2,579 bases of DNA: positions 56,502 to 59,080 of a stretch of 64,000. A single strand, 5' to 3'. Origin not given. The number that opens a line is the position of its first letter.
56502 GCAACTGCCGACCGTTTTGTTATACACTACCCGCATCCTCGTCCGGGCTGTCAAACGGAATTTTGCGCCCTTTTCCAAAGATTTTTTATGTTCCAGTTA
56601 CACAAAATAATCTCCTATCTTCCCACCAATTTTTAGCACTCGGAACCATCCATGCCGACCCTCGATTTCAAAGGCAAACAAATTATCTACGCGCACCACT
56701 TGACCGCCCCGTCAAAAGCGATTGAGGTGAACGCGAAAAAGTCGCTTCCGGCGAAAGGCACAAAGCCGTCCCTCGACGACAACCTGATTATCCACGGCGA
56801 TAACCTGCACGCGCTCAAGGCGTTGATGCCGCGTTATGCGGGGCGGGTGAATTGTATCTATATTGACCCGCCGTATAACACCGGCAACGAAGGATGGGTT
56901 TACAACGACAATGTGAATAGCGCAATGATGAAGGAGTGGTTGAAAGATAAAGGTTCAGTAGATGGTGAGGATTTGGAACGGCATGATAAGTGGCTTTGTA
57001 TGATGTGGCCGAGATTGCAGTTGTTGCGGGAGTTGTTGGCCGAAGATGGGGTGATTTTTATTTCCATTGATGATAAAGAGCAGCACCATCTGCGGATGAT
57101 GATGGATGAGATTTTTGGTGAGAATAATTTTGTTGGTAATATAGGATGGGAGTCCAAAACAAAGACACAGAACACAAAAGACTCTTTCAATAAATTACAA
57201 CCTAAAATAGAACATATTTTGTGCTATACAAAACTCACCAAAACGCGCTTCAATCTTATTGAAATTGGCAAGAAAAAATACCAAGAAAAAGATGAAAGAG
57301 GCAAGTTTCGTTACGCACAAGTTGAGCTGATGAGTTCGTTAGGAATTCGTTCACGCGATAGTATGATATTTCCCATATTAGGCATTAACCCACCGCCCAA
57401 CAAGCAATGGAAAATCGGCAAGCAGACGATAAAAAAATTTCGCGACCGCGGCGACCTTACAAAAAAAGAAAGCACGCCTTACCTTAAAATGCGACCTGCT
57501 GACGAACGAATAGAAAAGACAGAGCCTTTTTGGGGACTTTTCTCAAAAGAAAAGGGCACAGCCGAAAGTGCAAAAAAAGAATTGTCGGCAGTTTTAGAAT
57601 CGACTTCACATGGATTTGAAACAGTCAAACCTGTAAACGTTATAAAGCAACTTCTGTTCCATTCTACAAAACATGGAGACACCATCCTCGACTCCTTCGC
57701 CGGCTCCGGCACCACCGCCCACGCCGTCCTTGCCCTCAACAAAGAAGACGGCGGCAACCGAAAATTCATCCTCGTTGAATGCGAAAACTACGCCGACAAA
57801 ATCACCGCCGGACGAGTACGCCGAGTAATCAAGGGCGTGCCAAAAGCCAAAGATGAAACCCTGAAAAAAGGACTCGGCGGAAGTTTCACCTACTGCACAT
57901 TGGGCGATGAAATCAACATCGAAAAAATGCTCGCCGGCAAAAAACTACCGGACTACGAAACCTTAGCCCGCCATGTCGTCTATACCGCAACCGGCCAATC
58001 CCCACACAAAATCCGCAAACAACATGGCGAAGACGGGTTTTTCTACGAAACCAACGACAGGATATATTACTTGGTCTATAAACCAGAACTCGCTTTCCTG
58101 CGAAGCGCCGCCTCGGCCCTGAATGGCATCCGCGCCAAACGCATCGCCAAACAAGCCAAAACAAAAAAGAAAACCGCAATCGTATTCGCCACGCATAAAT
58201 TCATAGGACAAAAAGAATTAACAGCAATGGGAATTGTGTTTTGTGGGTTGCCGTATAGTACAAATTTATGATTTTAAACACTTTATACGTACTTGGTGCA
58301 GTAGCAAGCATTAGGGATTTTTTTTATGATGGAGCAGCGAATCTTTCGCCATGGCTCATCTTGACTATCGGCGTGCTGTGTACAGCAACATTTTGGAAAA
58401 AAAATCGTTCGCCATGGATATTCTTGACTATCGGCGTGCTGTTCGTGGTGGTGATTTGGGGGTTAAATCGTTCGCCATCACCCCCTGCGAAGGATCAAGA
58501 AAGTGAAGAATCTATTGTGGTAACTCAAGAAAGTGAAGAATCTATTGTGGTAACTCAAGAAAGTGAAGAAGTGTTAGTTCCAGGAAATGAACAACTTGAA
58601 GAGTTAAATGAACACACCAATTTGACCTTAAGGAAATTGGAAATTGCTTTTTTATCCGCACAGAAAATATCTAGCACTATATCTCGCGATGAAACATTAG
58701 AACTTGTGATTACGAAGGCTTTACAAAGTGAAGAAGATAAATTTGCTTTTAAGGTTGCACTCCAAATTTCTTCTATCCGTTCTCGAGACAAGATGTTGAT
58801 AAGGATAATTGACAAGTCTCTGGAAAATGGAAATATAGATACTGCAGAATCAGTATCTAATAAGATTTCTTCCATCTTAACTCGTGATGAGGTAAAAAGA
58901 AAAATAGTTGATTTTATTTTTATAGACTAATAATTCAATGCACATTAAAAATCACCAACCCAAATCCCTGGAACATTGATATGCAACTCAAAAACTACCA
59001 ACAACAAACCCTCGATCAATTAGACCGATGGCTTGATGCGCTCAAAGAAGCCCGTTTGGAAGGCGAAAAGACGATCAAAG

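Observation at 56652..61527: Type III R-M operon with an extra, translationally coupled membrane-protein gene between mod and res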

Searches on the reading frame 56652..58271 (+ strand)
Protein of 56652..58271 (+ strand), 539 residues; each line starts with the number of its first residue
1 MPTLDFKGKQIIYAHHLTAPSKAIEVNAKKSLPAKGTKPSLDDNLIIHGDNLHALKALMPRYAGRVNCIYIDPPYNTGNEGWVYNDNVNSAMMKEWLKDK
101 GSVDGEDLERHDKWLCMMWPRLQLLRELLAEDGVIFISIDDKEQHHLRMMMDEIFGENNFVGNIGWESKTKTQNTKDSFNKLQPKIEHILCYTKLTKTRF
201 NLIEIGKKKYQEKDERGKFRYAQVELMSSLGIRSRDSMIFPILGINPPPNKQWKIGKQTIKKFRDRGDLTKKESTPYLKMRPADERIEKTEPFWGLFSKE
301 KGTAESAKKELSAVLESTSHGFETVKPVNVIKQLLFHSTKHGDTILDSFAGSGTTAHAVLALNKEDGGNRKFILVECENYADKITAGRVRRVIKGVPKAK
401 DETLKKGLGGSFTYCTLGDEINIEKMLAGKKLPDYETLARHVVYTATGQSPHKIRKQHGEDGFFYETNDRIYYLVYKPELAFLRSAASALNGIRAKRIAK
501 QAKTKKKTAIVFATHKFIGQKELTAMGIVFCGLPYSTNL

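Call 3: search_protein_families(library=pfam, proteins=[window:56652-58271:+], max_evalue=0.01)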
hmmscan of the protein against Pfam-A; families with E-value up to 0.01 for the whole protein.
window:56652-58271:+ (539 aa): 2 families
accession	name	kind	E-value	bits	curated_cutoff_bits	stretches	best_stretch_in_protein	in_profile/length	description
PF01555.25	N6_N4_Mtase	-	3.3e-37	129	26.7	1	66-380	1-214/221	DNA methylase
PF03602.21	Cons_hypoth95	-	1.5e-05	25.2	24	0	61-106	109-151/182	Conserved hypothetical protein 95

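Call 5: search_protein_families(library=ncbifam, proteins=[window:56652-58271:+], max_evalue=0.01)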
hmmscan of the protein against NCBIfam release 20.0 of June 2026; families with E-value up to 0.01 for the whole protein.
window:56652-58271:+ (539 aa): 4 families
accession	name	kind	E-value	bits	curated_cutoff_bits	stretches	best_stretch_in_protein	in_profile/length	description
NF008572.0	PRK11524.1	equivalog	4.7e-12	45.6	292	2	323-389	196-256/294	adenine-specific DNA-methyltransferase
NF050803.1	DnaMtaseCcrMCaul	equivalog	2.3e-11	43.2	830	1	321-406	185-264/350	adenine-specific DNA-methyltransferase CcrM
NF010253.0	PRK13699.1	subfamily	0.00017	21.4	244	1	301-379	120-195/226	DNA methyltransferase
TIGR00095.1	TIGR00095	equivalog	0.00055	19.6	117.5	0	62-103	121-158/194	16S rRNA (guanine(966)-N(2))-methyltransferase RsmD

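Call 6: search_protein_families(library=padloc, proteins=[window:56652-58271:+], max_evalue=0.01)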
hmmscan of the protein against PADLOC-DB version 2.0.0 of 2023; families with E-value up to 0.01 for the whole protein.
window:56652-58271:+ (539 aa): 50 families (the best 25 are shown)
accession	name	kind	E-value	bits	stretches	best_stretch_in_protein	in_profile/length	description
PDLC03640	MTase_III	-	3.8e-157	522.5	3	1-183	1-190/654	Type III methyltransferase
PDLC03644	MTase_III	-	1.7e-130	434.4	1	1-536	1-538/542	Type III methyltransferase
PDLC03634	MTase_III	-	2.8e-90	302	1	4-382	60-449/621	Type III methyltransferase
PDLC03641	MTase_III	-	6.6e-76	254.2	1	43-382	104-451/657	Type III methyltransferase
PDLC03636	MTase_III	-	7.8e-57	191.3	2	38-208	41-186/575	Type III methyltransferase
PDLC03639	MTase_III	-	1.7e-53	179.9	2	30-243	76-269/639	Type III methyltransferase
PDLC03635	MTase_III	-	2.1e-52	176.7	3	110-205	264-360/708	Type III methyltransferase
PDLC03637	MTase_III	-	5.2e-51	171.8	1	42-378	120-454/513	Type III methyltransferase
PDLC03642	MTase_III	-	1.6e-47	160.4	1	44-398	83-420/528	Type III methyltransferase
PDLC03638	MTase_III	-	6e-43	145.2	1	44-422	381-717/816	Type III methyltransferase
PDLC03354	MTase_II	-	2.2e-39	133.7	1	43-390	55-383/425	Type II methyltransferase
PDLC03646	MTase_III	-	2e-33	113.3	2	207-395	651-842/1057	Type III methyltransferase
PDLC03645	MTase_III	-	1e-28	97.9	2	45-159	141-242/709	Type III methyltransferase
PDLC03643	MTase_III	-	4.9e-28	96.5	1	118-383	1-272/465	Type III methyltransferase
PDLC03300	MTase_II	-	2.3e-26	90.6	2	42-210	10-179/302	Type II methyltransferase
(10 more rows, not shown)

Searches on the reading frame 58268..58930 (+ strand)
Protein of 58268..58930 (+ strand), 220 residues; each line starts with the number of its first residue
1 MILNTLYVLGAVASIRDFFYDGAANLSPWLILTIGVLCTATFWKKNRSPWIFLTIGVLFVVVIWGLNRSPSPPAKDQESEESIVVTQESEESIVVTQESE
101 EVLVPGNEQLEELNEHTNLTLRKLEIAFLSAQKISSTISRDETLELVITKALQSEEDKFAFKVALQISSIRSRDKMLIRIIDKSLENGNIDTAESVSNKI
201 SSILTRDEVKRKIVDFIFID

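Call 3: search_protein_families(library=pfam, proteins=[window:58268-58930:+], max_evalue=0.01)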
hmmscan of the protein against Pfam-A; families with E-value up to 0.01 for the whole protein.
window:58268-58930:+ (220 aa): 1 family
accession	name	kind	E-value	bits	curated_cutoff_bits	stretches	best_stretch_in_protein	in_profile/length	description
PF13567.11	DUF4131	-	0.00039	20.6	31.6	1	25-82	4-63/165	Domain of unknown function (DUF4131)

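Call 5: search_protein_families(library=ncbifam, proteins=[window:58268-58930:+], max_evalue=0.01)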
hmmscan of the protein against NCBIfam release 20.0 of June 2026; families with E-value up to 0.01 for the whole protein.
window:58268-58930:+ (220 aa): 0 families

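Call 6: search_protein_families(library=padloc, proteins=[window:58268-58930:+], max_evalue=0.01)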
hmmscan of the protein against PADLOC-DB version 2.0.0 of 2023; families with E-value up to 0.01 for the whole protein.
window:58268-58930:+ (220 aa): 0 families

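Call 7: find_homologous_proteins(query=window:58268-58930:+, max_evalue=0.01)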
Query window:58268-58930:+ (220 aa): 1 proteins with E <= 0.01 among 251 candidates.
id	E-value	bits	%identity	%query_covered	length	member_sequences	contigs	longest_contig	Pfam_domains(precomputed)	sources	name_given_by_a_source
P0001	7.5e-35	138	47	98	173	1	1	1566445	-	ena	-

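Call 9: find_encoding_contigs(protein=P0001, flank=8000)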
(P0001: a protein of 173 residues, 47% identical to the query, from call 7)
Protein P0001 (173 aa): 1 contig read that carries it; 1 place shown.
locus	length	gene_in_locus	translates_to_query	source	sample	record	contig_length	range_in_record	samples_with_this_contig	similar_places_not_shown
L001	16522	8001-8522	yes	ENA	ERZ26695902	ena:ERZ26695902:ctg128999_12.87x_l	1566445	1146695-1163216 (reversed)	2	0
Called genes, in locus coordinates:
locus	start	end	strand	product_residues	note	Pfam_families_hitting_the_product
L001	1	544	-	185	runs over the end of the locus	-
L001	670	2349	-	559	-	-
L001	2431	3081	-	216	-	PF04299:FMN_bind_2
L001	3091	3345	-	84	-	PF21006:NHase_beta_N (weak)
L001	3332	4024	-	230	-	PF21006:NHase_beta_N, PF02211:NHase_beta_C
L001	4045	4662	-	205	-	PF02979:NHase_alpha, PF14407:Frankia_peptide (faint)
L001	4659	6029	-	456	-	PF01425:Amidase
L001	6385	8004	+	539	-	PF03602:Cons_hypoth95 (faint), PF01555:N6_N4_Mtase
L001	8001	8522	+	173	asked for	-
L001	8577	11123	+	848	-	PF04851:ResIII, PF00270:DEAD (weak)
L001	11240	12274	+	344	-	PF00497:SBP_bac_3 (weak)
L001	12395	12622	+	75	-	-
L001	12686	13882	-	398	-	PF20703:nSTAND1, PF01637:ATPase_2, PF13191:AAA_16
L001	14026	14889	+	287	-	PF02668:TauD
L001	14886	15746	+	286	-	PF03372:Exo_endo_phos, PF23226:Exo_endo_phos_PGAP2IP (weak)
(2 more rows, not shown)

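Call 41: predict_structure(alignment_id=A2)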
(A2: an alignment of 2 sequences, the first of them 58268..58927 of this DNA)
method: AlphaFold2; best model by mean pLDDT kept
length: 220 residues; sequences in the alignment: 2
mean_pLDDT: 71.7   pTM: 0.49
mean pLDDT of the five models: 71.7, 69.9, 69.1, 68.6, 43.9
residues with pLDDT >= 90: 99; 70-90: 12; 50-70: 51; < 50: 58
segments of 3 or more residues with pLDDT < 50: 15-17, 21-26, 67-105
pLDDT, mean of each block of 10 residues (from residue 1): 48 50 50 65 56 66 52 38 36 35 53 79 97 96 98 94 97 97 94 95 94 88
secondary structure, 60 per line:
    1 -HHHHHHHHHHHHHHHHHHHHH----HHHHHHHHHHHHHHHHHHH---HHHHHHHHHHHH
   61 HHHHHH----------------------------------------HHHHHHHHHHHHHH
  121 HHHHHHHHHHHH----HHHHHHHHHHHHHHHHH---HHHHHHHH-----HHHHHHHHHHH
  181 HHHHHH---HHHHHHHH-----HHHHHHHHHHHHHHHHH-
elements in order: H2-22 H27-45 H49-66 H107-132 H137-153 H157-164 H170-186 H190-197 H203-219

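Call 49: fold_search(model_id=the predicted structure, library=pdb)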
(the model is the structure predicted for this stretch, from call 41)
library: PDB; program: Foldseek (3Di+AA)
matches with E <= 10: 983; with E <= 0.001: 0
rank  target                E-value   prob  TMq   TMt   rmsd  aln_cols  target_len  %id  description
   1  7tdz_A                3.6e-02  1.00  0.32  0.06   4.1        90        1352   16  Cryo-EM model of protomer of the cytoplasmic ring of the nuclear pore complex from Xenopus laevis (released 2022-06-22)
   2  8vx7_A                3.8e-02  1.00  0.32  0.41   4.5       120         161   16  Computationally designed tunable C2 symmetric tandem repeat homodimer, bound to cyclic peptide (released 2025-02-05)
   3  9k7u_A                6.2e-02  0.98  0.30  0.43   7.2       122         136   16  Crystal structure of designed zinc-induced heterodimer Heter-Zn2-HEHE-22 (released 2025-10-29)
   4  4o6f_A                7.7e-02  0.98  0.29  0.17  12.5       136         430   15  Structural Basis of Estrogen Receptor Alpha Methylation Mediated by Histone Methyltransferase SmyD2 (released 2014-03-26)
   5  8vx7_B                8.2e-02  0.98  0.29  0.37   5.4       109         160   16  Computationally designed tunable C2 symmetric tandem repeat homodimer, bound to cyclic peptide (released 2025-02-05)
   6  2r17_D                8.2e-02  0.93  0.25  0.21   6.2       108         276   13  Functional architecture of the retromer cargo-recognition complex (released 2007-10-30)
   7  8kg6_F                8.2e-02  0.84  0.18  0.10  12.9        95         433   16  Yeast replisome in state I (released 2023-12-06)
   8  8r0j_D                9.1e-02  0.92  0.25  0.21   6.3       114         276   12  Crystal structure of the retromer complex VPS29/VPS35 with the ligand bis-1,3-phenyl guanylhydrazone, 2a (released 2024-03-27)
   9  4d10_A                1.0e-01  0.93  0.31  0.18  16.9       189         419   15  Crystal structure of the COP9 signalosome (released 2014-07-23)
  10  8tta_D                1.0e-01  0.91  0.25  0.20   6.8       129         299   14  Structure of retromer VPS29-VPS35 (483-796) complexed with Fam21A repeat 21 (1328-1341) (released 2024-08-21)
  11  9k84_A                1.0e-01  0.77  0.20  0.21  10.6       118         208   12  Cryo-EM structure of designed zinc-induced filament Fiber-n6-Zn1-HEHE-44 (released 2025-10-29)
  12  7wb4_e                1.1e-01  1.00  0.31  0.06   2.7        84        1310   15  Cryo-EM structure of the NR subunit from X. laevis NPC (released 2022-03-02)
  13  5h78_A                1.1e-01  0.85  0.23  0.25  13.8       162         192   12  Crystal structure of the PKA-DHR14 fusion protein (released 2017-06-28)
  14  3rib_A                1.3e-01  0.94  0.29  0.17  15.4       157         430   13  Human lysine methyltransferase Smyd2 in complex with AdoHcy (released 2011-07-20)
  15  8fin_A                1.3e-01  0.90  0.26  0.30   7.0       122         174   20  Multi-state design of two-state switchable hinge proteins (released 2023-08-16)
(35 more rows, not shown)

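Call 72: search_solved_structures(query=A4, max_evalue=1)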
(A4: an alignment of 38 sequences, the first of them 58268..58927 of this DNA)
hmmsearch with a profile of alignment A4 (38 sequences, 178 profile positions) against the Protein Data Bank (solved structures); distinct sequences matched with E-value up to 1: 4.
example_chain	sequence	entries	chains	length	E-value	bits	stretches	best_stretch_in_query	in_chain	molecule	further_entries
3zpj_A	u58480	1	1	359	0.045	17.3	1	77-135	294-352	TON_1535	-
8g7z_C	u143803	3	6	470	0.4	14.2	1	8-83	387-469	Neurexin-1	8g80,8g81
7y1q_A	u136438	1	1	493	0.53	13.8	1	8-67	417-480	Monocarboxylate transporter 1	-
2mjo_A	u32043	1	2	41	0.54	13.8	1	8-36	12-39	Tumor necrosis factor receptor superfamily member 16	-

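Call 73: search_protein_families(library=phrogs, proteins=[window:58268-58927:+, P0001], max_evalue=0.01)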
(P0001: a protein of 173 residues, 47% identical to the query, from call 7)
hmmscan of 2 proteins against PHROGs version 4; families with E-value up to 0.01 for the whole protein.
window:58268-58927:+ (220 aa): 0 families

P0001 (173 aa): 1 family
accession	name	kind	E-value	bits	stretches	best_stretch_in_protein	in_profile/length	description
phrog_13188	-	unknown function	4.4e-05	24.4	1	8-77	9-73/90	-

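Call 81: find_related_loci(query=A2, collection=metagenome_contigs, flank=5000)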
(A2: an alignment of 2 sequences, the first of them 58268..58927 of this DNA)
Query A2 (220 aa) in metagenome_contigs; peptide patterns used: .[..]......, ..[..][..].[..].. (x = any residue, [..] = any of these).
311 stretches matched a pattern, but none encodes a relative of the query by tblastn (E <= 1e-3).

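Call 96: predict_structure(alignment_id=A4)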
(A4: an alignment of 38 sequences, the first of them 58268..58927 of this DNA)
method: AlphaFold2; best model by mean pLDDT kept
length: 220 residues; sequences in the alignment: 38
mean_pLDDT: 79.4   pTM: 0.53
mean pLDDT of the five models: 79.4, 79.2, 79.2, 79.1, 77.5
residues with pLDDT >= 90: 100; 70-90: 44; 50-70: 61; < 50: 15
segments of 3 or more residues with pLDDT < 50: 86-90, 106-110
pLDDT, mean of each block of 10 residues (from residue 1): 69 67 63 78 70 72 68 55 48 59 55 67 97 98 98 96 98 98 97 98 98 94
secondary structure, 60 per line:
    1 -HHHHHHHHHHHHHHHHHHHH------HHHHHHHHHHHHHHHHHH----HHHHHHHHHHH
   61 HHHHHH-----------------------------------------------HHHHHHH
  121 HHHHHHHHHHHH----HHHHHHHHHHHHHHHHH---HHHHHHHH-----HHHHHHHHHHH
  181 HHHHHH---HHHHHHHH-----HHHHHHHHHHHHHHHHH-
elements in order: H2-21 H28-45 H50-66 H114-132 H137-153 H157-164 H170-186 H190-197 H203-219

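Call 98: fold_search(model_id=the predicted structure, library=viral)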
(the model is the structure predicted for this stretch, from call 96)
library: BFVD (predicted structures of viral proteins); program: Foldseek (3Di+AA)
matches with E <= 10: 314; with E <= 0.001: 0
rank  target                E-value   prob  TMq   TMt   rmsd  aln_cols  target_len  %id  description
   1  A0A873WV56            5.7e-02  0.82  0.29  0.18  18.7       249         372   13  Uncharacterized protein [Klebsiella phage Miami]
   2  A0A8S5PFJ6            1.2e-01  0.85  0.27  0.22  19.4       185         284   10  Tetratricopeptide repeat-like domain [Podoviridae sp. ctWeH21]
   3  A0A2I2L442            1.4e-01  0.98  0.31  0.45   5.5       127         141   12  Tetratricopeptide repeat protein [Orpheovirus IHUMI-LCC2]
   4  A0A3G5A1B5            1.5e-01  0.63  0.17  0.23  10.5       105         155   11  Uncharacterized protein [Harvfovirus sp.]
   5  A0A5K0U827            1.6e-01  0.92  0.28  0.19   7.3       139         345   14  Gamma-soluble NSF attachment protein (Fragment) [Yasminevirus sp. GU-2018]
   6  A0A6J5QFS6            1.7e-01  0.97  0.27  0.12   7.0        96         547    9  Glycosyltransferase 2-like [uncultured Caudovirales phage]
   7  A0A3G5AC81            1.8e-01  0.96  0.30  0.24   7.3       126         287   11  Putative alpha-soluble NSF attachment protein-like [Hyperionvirus sp.]
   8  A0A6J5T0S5            1.8e-01  0.94  0.31  0.10   9.7       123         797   12  Glycosyltransferase, DXD sugar-binding motif [uncultured Caudovirales phage]
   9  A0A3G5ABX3            2.1e-01  0.60  0.21  0.17  12.7       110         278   12  MYND-type domain-containing protein [Hyperionvirus sp.]
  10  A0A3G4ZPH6            2.2e-01  0.16  0.16  0.09  25.6       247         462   16  Uncharacterized protein [Terrestrivirus sp.]
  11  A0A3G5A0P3            2.4e-01  0.96  0.31  0.24   6.8       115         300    8  Uncharacterized protein [Harvfovirus sp.]
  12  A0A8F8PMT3            2.4e-01  0.51  0.21  0.11  14.6       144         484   14  Uncharacterized protein [Clandestinovirus]
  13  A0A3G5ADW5            2.6e-01  0.95  0.33  0.27   6.4       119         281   18  Uncharacterized protein [Satyrvirus sp.]
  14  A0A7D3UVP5            2.6e-01  0.80  0.33  0.22  19.0       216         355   10  (no name in the UniProt tables at hand)
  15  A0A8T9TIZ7            2.6e-01  0.14  0.16  0.14  27.5       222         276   15  (no name in the UniProt tables at hand)
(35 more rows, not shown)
